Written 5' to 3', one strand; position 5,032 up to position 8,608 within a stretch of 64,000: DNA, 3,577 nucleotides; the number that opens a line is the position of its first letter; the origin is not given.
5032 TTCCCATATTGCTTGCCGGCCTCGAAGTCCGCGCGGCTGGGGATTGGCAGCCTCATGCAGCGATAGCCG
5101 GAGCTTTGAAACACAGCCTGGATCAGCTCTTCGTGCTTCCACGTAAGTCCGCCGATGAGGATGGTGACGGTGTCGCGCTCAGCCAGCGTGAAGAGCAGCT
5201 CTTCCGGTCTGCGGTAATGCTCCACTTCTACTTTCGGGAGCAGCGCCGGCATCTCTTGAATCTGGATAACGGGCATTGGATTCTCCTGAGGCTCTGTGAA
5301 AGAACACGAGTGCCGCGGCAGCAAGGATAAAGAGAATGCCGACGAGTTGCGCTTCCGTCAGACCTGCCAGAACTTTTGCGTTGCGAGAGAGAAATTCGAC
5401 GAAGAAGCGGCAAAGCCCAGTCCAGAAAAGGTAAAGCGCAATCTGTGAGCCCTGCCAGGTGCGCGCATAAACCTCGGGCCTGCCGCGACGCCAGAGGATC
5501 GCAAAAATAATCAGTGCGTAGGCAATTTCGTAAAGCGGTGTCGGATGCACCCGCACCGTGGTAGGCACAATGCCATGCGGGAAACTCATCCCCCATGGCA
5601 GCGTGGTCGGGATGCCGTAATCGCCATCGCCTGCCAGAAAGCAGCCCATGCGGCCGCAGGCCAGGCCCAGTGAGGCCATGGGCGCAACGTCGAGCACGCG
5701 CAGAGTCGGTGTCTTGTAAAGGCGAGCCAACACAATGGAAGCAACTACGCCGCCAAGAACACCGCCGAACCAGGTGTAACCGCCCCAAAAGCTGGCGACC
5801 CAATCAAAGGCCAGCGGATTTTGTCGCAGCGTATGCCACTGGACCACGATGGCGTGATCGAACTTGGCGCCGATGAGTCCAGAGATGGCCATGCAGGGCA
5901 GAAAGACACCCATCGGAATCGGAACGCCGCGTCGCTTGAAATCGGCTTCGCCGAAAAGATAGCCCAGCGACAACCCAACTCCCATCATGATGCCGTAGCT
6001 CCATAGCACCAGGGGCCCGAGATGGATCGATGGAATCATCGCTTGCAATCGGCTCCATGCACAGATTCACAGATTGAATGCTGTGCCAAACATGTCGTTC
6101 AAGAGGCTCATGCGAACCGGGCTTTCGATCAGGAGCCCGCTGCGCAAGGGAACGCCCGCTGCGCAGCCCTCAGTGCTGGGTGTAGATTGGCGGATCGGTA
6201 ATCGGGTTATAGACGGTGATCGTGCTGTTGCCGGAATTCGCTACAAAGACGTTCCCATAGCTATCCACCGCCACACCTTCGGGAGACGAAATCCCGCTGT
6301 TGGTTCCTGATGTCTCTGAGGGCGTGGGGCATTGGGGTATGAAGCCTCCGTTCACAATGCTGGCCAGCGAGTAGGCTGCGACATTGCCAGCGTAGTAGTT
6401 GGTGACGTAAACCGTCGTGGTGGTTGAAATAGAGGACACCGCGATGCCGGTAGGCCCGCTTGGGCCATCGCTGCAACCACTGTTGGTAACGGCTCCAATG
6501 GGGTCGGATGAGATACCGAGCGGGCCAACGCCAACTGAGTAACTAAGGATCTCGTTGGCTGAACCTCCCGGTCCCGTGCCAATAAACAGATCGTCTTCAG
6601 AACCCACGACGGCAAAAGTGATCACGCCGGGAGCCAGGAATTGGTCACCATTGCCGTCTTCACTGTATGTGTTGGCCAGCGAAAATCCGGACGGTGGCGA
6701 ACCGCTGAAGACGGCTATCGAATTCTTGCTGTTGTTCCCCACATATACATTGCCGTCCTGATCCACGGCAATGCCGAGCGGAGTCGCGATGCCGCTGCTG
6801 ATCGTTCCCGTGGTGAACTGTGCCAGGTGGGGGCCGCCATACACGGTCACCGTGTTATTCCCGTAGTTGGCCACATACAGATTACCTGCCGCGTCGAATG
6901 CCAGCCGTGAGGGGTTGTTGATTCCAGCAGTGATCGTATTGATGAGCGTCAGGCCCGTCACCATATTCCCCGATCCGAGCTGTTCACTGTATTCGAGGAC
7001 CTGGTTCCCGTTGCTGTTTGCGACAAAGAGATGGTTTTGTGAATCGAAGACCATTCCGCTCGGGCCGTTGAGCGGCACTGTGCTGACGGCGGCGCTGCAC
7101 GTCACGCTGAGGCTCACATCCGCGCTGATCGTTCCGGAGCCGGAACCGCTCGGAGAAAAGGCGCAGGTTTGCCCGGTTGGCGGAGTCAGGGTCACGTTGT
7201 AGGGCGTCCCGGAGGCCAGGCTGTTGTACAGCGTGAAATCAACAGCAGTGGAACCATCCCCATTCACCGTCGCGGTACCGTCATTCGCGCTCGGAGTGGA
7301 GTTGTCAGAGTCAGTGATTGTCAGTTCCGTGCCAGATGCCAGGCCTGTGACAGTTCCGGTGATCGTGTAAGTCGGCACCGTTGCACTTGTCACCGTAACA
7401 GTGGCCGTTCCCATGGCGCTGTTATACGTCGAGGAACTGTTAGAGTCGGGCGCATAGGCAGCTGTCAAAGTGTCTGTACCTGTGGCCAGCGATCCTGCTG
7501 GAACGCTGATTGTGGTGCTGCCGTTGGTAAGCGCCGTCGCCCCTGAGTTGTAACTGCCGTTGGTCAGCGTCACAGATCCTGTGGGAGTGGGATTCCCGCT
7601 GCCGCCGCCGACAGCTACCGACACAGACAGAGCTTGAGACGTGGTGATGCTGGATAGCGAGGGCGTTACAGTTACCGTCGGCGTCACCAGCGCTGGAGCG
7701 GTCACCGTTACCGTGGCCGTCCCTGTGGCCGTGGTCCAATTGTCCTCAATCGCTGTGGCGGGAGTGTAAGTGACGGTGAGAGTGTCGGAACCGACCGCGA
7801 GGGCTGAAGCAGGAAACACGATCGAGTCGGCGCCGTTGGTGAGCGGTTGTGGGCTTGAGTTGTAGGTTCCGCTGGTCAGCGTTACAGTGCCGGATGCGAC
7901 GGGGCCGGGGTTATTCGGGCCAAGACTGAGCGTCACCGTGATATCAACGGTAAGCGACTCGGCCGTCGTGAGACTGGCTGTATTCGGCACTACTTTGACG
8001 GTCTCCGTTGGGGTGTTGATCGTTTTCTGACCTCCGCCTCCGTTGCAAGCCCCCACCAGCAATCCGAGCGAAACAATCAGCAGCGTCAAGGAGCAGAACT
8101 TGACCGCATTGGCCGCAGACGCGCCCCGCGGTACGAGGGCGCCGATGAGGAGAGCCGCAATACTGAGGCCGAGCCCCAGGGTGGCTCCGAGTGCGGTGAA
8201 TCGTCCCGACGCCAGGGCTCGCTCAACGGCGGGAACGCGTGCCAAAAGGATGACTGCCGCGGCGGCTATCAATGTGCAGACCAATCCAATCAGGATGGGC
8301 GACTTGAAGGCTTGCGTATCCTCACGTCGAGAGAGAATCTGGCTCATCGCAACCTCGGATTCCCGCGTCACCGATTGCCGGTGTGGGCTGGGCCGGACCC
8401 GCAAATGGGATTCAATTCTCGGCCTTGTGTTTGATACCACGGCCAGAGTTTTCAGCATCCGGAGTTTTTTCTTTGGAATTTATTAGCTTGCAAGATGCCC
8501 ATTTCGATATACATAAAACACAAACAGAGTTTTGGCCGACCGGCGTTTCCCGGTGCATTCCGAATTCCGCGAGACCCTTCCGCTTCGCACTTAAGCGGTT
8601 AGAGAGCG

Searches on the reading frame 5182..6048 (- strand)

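Call 28: search_protein_families(library=pfam, proteins=[window:5182-6048:-], max_evalue=0.001)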
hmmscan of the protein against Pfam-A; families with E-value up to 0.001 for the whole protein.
window:5182-6048:- (289 aa): 1 family
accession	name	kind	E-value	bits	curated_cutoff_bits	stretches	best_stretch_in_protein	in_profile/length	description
PF01790.23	LGT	-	1.9e-41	142.4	24.9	1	8-249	4-239/240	Prolipoprotein diacylglyceryl transferase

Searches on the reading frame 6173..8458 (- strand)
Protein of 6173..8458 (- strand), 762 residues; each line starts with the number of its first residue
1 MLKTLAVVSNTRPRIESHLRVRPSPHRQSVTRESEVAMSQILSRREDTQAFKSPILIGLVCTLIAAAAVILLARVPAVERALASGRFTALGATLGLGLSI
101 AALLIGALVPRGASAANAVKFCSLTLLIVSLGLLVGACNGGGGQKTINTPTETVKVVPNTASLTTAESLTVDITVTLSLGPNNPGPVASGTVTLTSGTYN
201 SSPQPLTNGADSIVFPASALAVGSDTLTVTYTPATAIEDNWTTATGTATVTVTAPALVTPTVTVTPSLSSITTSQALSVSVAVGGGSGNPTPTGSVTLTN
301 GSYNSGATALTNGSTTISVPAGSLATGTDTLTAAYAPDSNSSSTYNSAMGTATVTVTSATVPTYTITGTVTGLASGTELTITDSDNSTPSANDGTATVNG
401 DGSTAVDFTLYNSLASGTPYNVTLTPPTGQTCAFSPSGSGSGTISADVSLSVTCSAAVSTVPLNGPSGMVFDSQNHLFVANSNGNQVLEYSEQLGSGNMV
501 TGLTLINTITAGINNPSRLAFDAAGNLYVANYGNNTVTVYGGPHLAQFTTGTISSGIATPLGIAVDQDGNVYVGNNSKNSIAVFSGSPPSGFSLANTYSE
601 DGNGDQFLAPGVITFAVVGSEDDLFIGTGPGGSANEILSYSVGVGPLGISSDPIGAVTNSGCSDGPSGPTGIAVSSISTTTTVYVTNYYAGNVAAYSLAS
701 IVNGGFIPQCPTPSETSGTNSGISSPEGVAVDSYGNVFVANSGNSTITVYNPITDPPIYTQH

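Call 28: search_protein_families(library=pfam, proteins=[window:6173-8458:-], max_evalue=0.001)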
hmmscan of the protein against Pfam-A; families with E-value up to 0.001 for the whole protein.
window:6173-8458:- (762 aa): 7 families
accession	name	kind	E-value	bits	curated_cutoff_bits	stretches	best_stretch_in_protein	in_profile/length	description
PF01436.27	NHL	-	7e-22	76.7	20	2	725-750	3-28/28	NHL repeat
PF08450.18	SGL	-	3e-08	34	26.3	0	680-752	145-212/246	SMP-30/Gluconolactonase/LRE-like region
PF16640.11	Big_3_5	-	1.7e-07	32.2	35.5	1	265-357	2-88/88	Bacterial Ig-like domain (group 3)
PF06977.17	SdiA-regulated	-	1.2e-05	25.1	21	0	467-530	175-239/249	SdiA-regulated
PF06739.17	SBBP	-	1.9e-05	25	20.5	0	556-574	11-29/38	Beta-propeller repeat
PF20067.5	SSL_N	-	4.6e-05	23.6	18.9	0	558-574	21-37/46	Strictosidine synthase-like, N-terminal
PF07494.17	Reg_prop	-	0.00054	20.3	20.4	0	562-576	9-23/24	Two component regulator propeller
